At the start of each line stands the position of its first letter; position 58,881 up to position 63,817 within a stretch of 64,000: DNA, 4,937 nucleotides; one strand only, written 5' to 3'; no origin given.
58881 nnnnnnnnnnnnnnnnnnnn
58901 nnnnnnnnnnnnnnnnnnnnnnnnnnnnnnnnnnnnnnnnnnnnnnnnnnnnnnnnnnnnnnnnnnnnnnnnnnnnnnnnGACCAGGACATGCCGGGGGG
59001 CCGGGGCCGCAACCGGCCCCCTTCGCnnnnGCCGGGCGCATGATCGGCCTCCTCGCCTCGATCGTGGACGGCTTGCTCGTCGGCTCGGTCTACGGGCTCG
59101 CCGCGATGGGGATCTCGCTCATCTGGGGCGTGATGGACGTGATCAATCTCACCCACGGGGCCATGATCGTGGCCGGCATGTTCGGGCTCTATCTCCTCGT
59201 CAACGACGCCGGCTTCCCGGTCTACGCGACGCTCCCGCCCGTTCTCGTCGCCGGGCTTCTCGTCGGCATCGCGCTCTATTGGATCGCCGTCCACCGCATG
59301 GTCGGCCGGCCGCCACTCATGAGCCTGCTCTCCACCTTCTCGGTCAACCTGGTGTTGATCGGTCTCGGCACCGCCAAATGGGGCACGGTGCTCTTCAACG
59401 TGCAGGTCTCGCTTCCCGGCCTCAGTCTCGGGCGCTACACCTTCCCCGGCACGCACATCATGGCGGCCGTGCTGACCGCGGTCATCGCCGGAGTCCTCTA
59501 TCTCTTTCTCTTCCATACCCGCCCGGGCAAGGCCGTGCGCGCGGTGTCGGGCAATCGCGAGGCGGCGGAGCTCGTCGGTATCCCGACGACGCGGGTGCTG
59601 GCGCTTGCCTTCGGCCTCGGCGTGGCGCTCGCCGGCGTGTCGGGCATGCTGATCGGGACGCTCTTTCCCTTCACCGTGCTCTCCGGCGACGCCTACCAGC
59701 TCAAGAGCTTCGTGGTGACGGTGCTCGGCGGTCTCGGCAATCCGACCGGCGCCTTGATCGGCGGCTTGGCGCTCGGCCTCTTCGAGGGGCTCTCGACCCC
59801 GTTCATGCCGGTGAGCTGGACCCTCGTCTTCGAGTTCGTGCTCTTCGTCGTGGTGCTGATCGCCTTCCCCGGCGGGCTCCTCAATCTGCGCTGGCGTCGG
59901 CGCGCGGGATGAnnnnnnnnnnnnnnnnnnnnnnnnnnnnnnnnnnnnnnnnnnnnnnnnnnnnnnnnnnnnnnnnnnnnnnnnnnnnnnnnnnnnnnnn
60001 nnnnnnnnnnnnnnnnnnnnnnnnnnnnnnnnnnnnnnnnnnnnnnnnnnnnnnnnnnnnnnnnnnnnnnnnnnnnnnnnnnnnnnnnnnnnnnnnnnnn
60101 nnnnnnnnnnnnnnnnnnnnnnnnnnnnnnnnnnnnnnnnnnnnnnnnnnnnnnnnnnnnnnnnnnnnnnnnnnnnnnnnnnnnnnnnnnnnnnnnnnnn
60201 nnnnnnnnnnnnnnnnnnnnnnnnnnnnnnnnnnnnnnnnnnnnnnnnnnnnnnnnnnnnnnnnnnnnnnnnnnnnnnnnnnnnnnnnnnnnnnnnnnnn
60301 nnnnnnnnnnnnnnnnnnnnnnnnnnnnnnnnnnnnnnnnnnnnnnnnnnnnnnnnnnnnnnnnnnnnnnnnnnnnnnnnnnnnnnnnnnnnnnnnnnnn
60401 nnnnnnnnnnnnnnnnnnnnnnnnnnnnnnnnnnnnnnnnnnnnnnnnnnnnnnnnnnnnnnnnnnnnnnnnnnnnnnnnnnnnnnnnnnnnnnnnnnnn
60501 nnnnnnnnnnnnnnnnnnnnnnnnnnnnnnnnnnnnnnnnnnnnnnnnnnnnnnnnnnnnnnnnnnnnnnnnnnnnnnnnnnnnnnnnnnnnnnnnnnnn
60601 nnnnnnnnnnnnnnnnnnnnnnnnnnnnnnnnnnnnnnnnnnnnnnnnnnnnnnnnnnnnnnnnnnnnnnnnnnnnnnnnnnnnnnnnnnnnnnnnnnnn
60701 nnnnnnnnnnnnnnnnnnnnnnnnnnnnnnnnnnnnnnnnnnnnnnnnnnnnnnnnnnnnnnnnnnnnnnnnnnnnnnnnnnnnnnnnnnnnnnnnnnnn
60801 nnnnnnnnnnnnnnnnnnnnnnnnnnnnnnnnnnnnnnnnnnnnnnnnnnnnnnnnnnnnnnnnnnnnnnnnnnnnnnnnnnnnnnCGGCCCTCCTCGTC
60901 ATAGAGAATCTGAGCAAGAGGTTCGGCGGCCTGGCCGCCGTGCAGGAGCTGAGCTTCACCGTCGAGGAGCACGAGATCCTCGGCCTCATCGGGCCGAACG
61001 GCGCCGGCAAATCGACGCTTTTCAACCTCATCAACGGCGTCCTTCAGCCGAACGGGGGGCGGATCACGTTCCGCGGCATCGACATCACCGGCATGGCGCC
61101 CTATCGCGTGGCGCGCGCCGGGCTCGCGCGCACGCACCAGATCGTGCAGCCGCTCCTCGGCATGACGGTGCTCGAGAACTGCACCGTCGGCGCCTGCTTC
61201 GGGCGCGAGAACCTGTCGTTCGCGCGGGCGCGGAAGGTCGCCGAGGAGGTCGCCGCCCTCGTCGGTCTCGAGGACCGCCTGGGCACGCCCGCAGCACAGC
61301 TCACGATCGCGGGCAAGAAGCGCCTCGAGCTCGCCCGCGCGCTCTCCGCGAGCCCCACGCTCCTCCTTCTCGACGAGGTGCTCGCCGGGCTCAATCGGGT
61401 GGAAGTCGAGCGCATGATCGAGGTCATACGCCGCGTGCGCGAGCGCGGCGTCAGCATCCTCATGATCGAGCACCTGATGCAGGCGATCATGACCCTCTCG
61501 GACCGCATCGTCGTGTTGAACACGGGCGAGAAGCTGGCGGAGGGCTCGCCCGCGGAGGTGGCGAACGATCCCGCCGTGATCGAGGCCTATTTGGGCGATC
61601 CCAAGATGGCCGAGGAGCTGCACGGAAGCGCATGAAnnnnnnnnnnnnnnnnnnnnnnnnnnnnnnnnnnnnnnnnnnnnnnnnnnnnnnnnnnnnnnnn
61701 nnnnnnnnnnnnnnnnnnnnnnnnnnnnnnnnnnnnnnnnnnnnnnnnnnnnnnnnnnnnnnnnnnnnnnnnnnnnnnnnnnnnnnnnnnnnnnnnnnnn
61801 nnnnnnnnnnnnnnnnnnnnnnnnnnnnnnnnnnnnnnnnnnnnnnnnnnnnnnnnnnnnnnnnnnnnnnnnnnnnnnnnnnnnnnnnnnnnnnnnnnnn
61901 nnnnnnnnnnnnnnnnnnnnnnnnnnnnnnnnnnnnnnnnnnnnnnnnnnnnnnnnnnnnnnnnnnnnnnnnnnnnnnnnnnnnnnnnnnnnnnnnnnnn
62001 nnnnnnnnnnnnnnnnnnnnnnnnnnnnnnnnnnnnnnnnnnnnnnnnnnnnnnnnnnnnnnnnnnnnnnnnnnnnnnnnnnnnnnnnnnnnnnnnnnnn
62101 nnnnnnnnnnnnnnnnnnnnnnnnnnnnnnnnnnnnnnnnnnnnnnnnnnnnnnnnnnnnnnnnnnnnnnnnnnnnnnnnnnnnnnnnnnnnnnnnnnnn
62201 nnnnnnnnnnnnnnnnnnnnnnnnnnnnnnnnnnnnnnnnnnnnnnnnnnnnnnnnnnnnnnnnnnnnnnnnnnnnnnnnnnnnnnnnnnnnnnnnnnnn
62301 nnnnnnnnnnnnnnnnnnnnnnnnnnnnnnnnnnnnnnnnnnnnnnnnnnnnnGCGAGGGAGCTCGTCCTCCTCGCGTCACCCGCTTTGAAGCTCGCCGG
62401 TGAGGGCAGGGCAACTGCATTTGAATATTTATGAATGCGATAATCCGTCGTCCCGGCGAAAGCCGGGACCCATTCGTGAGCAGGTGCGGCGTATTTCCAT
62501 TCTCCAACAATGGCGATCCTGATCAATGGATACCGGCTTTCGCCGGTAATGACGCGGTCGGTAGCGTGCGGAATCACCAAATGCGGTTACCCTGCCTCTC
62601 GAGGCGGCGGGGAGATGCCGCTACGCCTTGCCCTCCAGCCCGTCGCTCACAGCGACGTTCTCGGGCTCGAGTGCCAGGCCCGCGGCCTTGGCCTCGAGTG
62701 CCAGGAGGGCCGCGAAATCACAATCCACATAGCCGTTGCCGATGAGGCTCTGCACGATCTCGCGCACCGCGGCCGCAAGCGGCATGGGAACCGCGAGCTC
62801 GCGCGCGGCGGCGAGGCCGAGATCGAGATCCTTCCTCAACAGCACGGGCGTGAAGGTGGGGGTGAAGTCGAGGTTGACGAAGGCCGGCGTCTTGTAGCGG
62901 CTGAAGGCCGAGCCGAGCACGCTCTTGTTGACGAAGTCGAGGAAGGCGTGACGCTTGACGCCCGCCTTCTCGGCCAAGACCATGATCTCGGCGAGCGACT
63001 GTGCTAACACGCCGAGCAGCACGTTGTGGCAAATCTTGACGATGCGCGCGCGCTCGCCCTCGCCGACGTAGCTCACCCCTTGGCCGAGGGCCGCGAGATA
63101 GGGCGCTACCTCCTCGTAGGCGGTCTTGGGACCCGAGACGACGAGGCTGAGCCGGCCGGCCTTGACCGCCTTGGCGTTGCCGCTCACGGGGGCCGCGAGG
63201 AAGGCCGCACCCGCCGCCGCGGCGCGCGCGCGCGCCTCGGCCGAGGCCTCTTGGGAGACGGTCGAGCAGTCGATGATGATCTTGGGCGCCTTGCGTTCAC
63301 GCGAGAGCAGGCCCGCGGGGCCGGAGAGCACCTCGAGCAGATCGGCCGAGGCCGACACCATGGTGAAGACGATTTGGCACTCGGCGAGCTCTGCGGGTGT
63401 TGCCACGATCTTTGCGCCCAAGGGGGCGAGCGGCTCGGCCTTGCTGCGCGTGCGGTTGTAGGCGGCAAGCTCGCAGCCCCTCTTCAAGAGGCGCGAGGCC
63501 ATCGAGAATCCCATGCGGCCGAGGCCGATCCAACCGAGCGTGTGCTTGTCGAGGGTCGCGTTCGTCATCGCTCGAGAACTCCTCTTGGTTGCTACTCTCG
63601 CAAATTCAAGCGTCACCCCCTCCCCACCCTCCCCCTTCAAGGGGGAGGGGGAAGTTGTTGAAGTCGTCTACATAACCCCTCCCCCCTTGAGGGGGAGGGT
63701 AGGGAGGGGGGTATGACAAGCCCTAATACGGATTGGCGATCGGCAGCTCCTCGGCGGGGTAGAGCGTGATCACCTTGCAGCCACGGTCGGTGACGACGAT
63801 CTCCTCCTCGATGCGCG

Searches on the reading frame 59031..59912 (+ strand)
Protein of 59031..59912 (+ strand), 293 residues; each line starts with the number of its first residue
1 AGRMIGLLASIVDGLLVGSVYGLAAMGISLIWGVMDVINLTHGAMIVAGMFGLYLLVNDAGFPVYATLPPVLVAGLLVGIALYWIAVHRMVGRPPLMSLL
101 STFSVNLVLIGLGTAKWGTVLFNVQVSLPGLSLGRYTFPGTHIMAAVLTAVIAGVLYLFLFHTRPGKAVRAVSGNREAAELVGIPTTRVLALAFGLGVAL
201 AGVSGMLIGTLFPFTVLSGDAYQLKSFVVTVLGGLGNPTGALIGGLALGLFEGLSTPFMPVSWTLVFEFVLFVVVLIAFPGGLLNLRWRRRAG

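Call 8: search_protein_families(library=pfam, proteins=[window:59031-59912:+], max_evalue=0.01)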
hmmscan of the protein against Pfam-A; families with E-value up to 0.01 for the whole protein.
window:59031-59912:+ (293 aa): 1 family
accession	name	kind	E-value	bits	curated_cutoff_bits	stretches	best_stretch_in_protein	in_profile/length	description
PF02653.21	BPD_transp_2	-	6e-37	127.7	26.8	1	11-276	2-269/269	Branched-chain amino acid transport system / permease component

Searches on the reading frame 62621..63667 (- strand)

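Call 27: search_protein_families(library=pfam, proteins=[window:62621-63667:-], max_evalue=0.001)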
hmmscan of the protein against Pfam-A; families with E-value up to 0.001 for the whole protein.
window:62621-63667:- (348 aa): 5 families
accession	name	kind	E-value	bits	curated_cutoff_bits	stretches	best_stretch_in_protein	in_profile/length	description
PF03446.21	NAD_binding_2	-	5.6e-40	137.4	21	1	44-202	2-161/161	NAD binding domain of 6-phosphogluconate dehydrogenase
PF14833.11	NAD_binding_11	-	1.1e-22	81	30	1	208-323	4-120/122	NAD-binding of NADP-dependent 3-hydroxyisobutyrate dehydrogenase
PF02826.25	2-Hacid_dh_C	-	6.5e-08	32.6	25.1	1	30-107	25-102/178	D-isomer specific 2-hydroxyacid dehydrogenase, NAD binding domain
PF03807.23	F420_oxidored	-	6e-07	30.4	21.6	1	44-135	2-92/94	NADP oxidoreductase coenzyme F420-dependent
PF01488.26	Shikimate_DH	-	4.7e-05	23.9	24.3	1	38-135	9-112/138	Shikimate / quinate 5-dehydrogenase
